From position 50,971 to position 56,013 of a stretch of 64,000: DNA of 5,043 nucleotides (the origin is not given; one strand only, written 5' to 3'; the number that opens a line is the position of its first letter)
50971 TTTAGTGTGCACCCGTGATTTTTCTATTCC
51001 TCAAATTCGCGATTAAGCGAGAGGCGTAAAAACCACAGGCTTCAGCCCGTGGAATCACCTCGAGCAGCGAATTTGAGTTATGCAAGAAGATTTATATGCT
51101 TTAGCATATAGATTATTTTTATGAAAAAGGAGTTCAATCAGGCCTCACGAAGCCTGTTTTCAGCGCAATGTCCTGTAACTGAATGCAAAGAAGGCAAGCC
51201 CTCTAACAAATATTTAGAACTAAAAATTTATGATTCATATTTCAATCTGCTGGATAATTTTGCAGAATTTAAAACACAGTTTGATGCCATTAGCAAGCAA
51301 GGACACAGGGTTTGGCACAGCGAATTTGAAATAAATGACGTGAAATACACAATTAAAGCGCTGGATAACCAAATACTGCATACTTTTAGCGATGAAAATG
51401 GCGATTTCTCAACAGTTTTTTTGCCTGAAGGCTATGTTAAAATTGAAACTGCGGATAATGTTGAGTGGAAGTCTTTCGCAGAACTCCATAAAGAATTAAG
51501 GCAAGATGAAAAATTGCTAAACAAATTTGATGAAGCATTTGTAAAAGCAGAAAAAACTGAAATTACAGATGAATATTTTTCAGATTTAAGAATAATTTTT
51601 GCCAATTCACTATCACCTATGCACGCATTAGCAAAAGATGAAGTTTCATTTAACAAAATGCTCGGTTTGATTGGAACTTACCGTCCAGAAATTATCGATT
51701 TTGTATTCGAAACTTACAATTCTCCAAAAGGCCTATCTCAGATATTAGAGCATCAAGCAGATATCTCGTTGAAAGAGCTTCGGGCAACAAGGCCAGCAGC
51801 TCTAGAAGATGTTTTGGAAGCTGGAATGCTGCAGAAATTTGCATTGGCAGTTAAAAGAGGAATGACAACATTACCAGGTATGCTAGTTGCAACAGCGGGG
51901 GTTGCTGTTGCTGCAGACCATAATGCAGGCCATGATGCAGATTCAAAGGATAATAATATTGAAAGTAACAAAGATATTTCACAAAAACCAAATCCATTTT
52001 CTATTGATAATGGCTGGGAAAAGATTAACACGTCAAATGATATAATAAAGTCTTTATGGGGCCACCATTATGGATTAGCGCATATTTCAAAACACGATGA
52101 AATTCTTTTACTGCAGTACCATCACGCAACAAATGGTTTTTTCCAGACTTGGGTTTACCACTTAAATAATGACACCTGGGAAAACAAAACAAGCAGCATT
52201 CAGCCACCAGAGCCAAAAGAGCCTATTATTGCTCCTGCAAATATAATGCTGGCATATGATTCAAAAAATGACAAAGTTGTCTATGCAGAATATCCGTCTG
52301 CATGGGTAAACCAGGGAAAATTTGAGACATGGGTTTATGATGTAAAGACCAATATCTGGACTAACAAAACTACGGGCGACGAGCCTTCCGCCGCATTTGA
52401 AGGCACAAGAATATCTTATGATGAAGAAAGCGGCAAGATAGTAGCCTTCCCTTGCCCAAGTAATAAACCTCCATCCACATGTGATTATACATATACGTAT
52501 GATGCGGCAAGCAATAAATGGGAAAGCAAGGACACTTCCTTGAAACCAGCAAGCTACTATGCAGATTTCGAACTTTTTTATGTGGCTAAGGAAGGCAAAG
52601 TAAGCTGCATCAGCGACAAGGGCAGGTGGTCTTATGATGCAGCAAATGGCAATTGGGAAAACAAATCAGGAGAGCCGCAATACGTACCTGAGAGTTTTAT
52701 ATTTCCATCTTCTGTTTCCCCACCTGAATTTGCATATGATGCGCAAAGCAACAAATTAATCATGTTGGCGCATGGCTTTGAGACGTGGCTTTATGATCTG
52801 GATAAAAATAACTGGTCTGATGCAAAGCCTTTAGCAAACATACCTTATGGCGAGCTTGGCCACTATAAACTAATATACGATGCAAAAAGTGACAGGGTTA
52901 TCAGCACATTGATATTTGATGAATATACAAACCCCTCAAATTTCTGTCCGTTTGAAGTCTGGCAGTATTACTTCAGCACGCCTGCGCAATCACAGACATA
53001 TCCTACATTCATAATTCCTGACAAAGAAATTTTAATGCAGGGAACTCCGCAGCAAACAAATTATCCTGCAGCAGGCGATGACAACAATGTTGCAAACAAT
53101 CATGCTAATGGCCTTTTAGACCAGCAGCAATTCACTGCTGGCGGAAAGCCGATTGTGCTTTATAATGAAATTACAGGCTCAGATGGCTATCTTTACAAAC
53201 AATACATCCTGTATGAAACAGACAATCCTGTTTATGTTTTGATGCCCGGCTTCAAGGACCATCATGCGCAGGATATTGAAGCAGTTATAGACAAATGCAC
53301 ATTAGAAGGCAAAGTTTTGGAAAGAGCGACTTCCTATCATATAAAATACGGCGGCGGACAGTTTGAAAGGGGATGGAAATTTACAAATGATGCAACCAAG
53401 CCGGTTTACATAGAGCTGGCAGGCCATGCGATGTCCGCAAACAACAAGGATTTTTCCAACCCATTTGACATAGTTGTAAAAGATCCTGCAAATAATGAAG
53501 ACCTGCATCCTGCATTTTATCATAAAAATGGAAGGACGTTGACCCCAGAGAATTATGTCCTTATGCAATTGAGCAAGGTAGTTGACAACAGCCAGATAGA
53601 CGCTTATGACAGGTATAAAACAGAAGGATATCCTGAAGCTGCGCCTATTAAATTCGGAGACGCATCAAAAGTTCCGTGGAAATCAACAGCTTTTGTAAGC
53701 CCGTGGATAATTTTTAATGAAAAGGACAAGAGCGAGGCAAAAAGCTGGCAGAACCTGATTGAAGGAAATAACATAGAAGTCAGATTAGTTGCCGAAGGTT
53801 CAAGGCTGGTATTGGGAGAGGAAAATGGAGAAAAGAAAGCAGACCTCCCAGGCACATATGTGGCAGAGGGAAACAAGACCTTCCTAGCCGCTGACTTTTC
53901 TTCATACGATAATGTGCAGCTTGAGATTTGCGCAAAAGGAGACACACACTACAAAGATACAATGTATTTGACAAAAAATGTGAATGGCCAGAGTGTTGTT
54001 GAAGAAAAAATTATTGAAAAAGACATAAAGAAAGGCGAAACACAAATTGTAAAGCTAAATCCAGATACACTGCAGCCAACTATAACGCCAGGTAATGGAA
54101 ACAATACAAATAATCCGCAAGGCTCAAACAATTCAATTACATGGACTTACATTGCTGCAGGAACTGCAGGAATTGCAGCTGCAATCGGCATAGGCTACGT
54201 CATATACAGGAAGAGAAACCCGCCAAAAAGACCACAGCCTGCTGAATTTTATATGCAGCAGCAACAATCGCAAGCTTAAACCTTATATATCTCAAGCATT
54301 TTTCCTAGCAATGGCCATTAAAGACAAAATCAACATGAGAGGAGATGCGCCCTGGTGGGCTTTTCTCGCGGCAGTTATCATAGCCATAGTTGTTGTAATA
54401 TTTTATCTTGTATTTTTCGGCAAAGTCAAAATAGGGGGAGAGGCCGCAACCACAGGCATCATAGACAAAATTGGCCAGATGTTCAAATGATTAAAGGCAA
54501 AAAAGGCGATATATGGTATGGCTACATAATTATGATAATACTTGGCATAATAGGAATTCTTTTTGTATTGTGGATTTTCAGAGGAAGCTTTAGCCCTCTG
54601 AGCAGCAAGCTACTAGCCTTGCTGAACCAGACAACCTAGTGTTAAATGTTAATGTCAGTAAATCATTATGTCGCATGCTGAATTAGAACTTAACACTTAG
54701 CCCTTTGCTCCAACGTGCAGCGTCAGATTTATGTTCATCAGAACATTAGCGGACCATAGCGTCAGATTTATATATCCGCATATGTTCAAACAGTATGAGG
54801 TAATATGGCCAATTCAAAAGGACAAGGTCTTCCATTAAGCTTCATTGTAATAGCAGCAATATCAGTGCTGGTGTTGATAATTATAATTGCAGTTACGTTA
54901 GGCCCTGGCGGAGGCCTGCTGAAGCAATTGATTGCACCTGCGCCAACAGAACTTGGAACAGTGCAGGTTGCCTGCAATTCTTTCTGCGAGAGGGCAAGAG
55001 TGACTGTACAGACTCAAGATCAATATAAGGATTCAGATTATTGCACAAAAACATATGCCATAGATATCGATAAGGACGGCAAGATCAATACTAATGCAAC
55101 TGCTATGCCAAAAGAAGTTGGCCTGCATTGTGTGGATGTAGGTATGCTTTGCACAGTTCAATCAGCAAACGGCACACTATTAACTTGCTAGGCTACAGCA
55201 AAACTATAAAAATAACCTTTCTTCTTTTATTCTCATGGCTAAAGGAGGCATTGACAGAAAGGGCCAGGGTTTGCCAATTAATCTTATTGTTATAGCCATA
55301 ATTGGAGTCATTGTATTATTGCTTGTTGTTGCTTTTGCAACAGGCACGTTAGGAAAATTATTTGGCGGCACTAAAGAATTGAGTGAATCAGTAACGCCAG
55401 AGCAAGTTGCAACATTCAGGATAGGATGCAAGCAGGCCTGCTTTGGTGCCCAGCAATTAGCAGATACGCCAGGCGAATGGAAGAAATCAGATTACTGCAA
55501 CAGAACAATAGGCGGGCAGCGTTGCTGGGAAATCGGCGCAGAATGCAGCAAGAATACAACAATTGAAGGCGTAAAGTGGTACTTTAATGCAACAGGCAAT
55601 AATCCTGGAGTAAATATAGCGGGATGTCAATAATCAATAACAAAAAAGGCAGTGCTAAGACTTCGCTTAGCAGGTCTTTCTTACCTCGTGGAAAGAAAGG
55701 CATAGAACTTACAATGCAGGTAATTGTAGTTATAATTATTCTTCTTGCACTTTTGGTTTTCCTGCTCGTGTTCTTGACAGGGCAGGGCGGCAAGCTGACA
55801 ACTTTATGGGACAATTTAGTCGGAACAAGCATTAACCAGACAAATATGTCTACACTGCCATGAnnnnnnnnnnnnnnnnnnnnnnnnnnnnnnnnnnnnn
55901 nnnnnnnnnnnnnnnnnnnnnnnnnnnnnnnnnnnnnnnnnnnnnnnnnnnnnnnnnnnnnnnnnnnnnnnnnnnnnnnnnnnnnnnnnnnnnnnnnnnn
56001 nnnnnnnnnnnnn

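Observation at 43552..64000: Expanded type IV filament / surface-display locus: ATPase + platform followed by ~14 genes with prepilin-like (class III) N-termini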

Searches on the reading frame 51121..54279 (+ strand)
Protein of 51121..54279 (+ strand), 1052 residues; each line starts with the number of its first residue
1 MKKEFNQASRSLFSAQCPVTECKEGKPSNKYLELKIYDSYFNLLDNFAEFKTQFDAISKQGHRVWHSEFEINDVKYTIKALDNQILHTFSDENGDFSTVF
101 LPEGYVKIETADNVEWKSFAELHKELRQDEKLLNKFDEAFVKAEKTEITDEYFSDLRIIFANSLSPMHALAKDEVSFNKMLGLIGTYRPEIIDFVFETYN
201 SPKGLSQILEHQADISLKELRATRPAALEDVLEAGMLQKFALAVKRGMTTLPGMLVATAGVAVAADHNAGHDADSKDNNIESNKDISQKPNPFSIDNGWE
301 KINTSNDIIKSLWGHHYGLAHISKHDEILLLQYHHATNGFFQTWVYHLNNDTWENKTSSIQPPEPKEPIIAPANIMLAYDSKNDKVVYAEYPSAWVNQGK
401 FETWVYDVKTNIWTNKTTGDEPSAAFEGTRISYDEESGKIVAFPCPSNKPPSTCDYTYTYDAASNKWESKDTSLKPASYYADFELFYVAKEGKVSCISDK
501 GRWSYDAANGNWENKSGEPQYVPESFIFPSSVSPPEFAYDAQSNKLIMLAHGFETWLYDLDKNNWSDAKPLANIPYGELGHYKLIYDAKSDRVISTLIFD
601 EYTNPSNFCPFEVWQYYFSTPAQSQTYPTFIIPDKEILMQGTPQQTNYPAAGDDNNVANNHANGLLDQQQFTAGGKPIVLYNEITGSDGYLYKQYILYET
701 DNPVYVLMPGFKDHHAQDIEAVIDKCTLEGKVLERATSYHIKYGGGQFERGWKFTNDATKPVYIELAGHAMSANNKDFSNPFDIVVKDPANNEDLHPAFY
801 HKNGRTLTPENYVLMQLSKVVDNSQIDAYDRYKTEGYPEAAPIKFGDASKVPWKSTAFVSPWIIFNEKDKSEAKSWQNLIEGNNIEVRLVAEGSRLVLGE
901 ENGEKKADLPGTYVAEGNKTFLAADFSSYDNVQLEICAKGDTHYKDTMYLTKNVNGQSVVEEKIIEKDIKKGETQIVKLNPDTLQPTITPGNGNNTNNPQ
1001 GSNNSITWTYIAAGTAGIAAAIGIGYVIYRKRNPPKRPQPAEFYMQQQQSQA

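Call 4: search_protein_families(library=pfam, proteins=[window:51121-54279:+], max_evalue=0.1)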
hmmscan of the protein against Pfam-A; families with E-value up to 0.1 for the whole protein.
window:51121-54279:+ (1052 aa): 4 families
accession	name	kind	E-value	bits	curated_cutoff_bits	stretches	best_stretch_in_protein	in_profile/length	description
PF24981.1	Beta-prop_ATRN-LZTR1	-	4.3e-07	29.9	50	1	299-473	27-198/289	Attractin/LZTR1 beta-propeller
PF24681.1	Kelch_KLHDC2_KLHL20_DRC7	-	4.9e-06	26.5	50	1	298-476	37-200/221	KLHDC2/KLHL20/DRC7 Kelch-repeats domain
PF13415.12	Kelch_3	-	2.1e-05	25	22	0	402-424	19-39/48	Galactose oxidase, central domain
PF13418.12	Kelch_4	-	0.088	13.2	21.6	0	402-414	30-42/49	Galactose oxidase, central domain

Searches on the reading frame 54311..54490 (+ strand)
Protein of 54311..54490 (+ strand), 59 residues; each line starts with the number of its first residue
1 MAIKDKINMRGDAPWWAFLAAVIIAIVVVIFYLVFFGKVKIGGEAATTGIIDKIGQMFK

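Call 4: search_protein_families(library=pfam, proteins=[window:54311-54490:+], max_evalue=0.1)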
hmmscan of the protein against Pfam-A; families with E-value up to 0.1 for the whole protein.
window:54311-54490:+ (59 aa): 2 families
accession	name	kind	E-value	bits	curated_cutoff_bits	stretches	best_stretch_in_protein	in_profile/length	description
PF12575.13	Pox_EPC_I2-L1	-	0.043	14.5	23.4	1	5-36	38-69/72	Poxvirus entry protein complex L1 and I2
PF15013.11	CCSMST1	-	0.072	13.7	26.1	1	3-35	16-49/74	CCSMST1 family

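Call 79: search_protein_families(library=ncbifam, proteins=[window:54311-54490:+], max_evalue=1)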
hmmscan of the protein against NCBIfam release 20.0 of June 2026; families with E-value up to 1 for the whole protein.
window:54311-54490:+ (59 aa): 2 families
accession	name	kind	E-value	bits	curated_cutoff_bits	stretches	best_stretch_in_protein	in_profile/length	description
NF007399.1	PRK09928.1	subfamily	0.031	12.3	695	1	14-46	53-85/675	choline BCCT transporter BetT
NF033885.1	conj_TraP_IncI1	equivalog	0.17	11.6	135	1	4-32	5-33/217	conjugal transfer protein TraP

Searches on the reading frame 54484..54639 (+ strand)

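Call 5: search_protein_families(library=pfam, proteins=[window:54484-54639:+], max_evalue=0.1)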
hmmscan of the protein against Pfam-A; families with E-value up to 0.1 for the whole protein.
window:54484-54639:+ (51 aa): 1 family
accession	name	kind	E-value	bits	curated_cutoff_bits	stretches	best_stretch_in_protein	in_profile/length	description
PF18898.5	DUF5654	-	0.044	14.2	23.8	1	1-33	35-66/71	Family of unknown function (DUF5654)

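Call 79: search_protein_families(library=ncbifam, proteins=[window:54487-54639:+], max_evalue=1)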
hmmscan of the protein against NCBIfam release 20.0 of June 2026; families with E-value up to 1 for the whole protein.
window:54487-54639:+ (50 aa): 1 family
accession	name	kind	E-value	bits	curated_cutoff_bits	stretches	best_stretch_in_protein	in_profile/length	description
NF033218.1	anchor_AmaP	equivalog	0.019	14.7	55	1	10-43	45-78/166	alkaline shock response membrane anchor protein AmaP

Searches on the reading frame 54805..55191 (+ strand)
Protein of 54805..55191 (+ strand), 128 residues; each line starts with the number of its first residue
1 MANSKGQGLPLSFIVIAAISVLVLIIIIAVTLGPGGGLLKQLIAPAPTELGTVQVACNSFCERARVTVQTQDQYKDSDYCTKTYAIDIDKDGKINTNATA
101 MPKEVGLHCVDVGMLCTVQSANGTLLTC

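Call 4: search_protein_families(library=pfam, proteins=[window:54805-55191:+], max_evalue=0.1)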
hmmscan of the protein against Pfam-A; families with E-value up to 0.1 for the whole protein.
window:54805-55191:+ (128 aa): 0 families

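Call 39: find_homologous_proteins(query=window:54805-55191:+, max_evalue=0.001)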
Query window:54805-55191:+ (128 aa): 30 proteins with E <= 0.001 among 40 candidates.
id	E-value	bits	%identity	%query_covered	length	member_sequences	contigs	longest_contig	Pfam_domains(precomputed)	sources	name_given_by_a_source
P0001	2.1e-77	275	100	100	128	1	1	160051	-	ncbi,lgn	-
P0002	6.6e-52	193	74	100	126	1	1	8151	-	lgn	-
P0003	1.3e-38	150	64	93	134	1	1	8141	-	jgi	jgi:hypothetical protein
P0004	8.5e-37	144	60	97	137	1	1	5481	-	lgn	-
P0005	8.0e-36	141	56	96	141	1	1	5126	-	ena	-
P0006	5.8e-35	138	58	94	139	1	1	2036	-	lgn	-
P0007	1.4e-33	133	59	94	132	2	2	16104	-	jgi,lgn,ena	jgi:hypothetical protein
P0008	2.2e-33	133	57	94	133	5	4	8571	-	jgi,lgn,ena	jgi:hypothetical protein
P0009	2.6e-33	133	59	90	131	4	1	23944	-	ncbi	-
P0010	4.6e-33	132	54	91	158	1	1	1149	-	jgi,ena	-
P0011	2.0e-32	130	54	95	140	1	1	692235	-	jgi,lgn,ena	-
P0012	1.8e-31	127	51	96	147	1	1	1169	-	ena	-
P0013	2.0e-31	126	55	85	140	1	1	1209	-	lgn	-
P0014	9.2e-28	115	51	95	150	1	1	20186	-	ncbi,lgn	ncbi:MAG: hypothetical protein QW625_01635 [Candidatus Nanoarchaeia archaeon]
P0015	9.7e-28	115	58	85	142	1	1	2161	-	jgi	jgi:hypothetical protein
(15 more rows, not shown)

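Call 46: predict_structure(alignment_id=A2)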
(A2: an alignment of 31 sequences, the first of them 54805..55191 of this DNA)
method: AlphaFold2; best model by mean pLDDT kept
length: 128 residues; sequences in the alignment: 31
mean_pLDDT: 78.1   pTM: 0.52
mean pLDDT of the five models: 78.1, 77.6, 76.9, 75.2, 74.1
residues with pLDDT >= 90: 11; 70-90: 89; 50-70: 22; < 50: 6
segments of 3 or more residues with pLDDT < 50: 1-4
pLDDT, mean of each block of 10 residues (from residue 1): 51 81 84 57 61 89 88 88 86 79 84 84 84
secondary structure, 60 per line:
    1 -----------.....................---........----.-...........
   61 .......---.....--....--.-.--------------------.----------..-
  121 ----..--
elements in order: H12-32 H36-43 H50-67 H71-75 H78-81

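Call 49: fold_search(model_id=the predicted structure, library=pdb)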
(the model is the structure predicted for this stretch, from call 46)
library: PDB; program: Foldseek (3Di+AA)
matches with E <= 10: 6; with E <= 0.001: 0
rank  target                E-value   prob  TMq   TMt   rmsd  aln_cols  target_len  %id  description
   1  6m36_E                7.5e+00  0.05  0.19  0.23   3.5        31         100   19  The crystal structure of B. subtilis RsbV/RsbW complex in the monoclinic crystal form (released 2020-07-15)
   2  3hn6_F                8.0e+00  0.06  0.17  0.09   3.4        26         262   19  Crystal structure of glucosamine-6-phosphate deaminase from Borrelia burgdorferi (released 2009-06-09)
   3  3hn6_A                8.5e+00  0.06  0.17  0.08   3.4        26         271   19  Crystal structure of glucosamine-6-phosphate deaminase from Borrelia burgdorferi (released 2009-06-09)
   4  7e2d_G                9.7e+00  0.07  0.22  0.14   2.6        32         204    9  Monomer of TRAPPII (Closed) (released 2022-02-09)
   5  7e8s_G                9.7e+00  0.07  0.22  0.14   2.7        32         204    9  Intact TRAPPII (state I). (released 2022-02-09)
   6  3hn6_E                9.7e+00  0.06  0.17  0.09   3.4        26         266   19  Crystal structure of glucosamine-6-phosphate deaminase from Borrelia burgdorferi (released 2009-06-09)

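Call 76: search_protein_representatives(alignment_id=A2)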
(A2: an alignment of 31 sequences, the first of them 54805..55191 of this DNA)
Query: 31 sequences, 131 profile positions. Proteins with E-value up to 0.001 (for the whole library): 920; up to 1e-10: 212; up to 1e-30: 13. The best 150 are listed.
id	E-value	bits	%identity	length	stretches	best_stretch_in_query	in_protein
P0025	6.7e-50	184.6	-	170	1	2-130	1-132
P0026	2.1e-49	183.0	-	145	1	4-128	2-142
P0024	6.8e-46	171.6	-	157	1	1-129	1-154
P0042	7.0e-38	145.7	-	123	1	1-118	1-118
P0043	9.3e-37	142.1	-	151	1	3-129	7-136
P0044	7.0e-36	139.2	-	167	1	1-123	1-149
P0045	3.6e-34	133.7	-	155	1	2-128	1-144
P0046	3.3e-33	130.6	-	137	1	1-128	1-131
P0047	4.3e-33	130.2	-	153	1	1-119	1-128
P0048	4.7e-33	130.1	-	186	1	3-128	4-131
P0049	7.5e-33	129.4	-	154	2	2-95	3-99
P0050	5.2e-32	126.7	-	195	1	2-123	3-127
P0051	5.2e-31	123.5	-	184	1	1-124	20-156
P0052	2.4e-30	121.3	-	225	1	2-122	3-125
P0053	3.0e-30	121.0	-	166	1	2-125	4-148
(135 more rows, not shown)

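Call 79: search_protein_families(library=ncbifam, proteins=[window:54805-55191:+], max_evalue=1)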
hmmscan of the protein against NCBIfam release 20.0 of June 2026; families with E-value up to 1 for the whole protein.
window:54805-55191:+ (128 aa): 1 family
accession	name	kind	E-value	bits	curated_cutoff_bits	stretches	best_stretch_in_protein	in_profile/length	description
NF049958.1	Cas10_III-i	exception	0.2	11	175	1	46-88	33-75/295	type III-I CRISPR-associated protein Cas10i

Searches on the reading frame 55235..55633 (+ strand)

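Call 4: search_protein_families(library=pfam, proteins=[window:55235-55633:+], max_evalue=0.1)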
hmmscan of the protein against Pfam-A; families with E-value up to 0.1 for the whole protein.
window:55235-55633:+ (132 aa): 1 family
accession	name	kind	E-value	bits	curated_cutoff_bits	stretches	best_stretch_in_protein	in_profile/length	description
PF04893.22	Yip1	-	0.021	15.1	28.6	1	12-52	56-96/173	Yip1 domain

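Call 79: search_protein_families(library=ncbifam, proteins=[window:55235-55633:+], max_evalue=1)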
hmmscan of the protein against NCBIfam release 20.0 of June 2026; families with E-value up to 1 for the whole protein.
window:55235-55633:+ (132 aa): 0 families

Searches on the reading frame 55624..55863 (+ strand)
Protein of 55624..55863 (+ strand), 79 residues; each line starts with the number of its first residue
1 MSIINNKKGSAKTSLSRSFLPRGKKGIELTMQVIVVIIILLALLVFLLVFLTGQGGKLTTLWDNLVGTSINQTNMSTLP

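Call 4: search_protein_families(library=pfam, proteins=[window:55624-55863:+], max_evalue=0.1)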
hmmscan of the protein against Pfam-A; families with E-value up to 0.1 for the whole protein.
window:55624-55863:+ (79 aa): 0 families

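Call 79: search_protein_families(library=ncbifam, proteins=[window:55624-55863:+], max_evalue=1)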
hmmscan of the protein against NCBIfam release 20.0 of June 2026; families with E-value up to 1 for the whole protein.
window:55624-55863:+ (79 aa): 2 families
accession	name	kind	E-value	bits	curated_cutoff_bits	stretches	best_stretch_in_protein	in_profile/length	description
NF004373.0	PRK05740.1-3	equivalog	0.013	15.3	154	1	12-49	102-138/150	preprotein translocase subunit SecE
NF047981.1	RC1041_fam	subfamily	0.087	12.6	90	1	29-51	21-43/57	RC1041 family protein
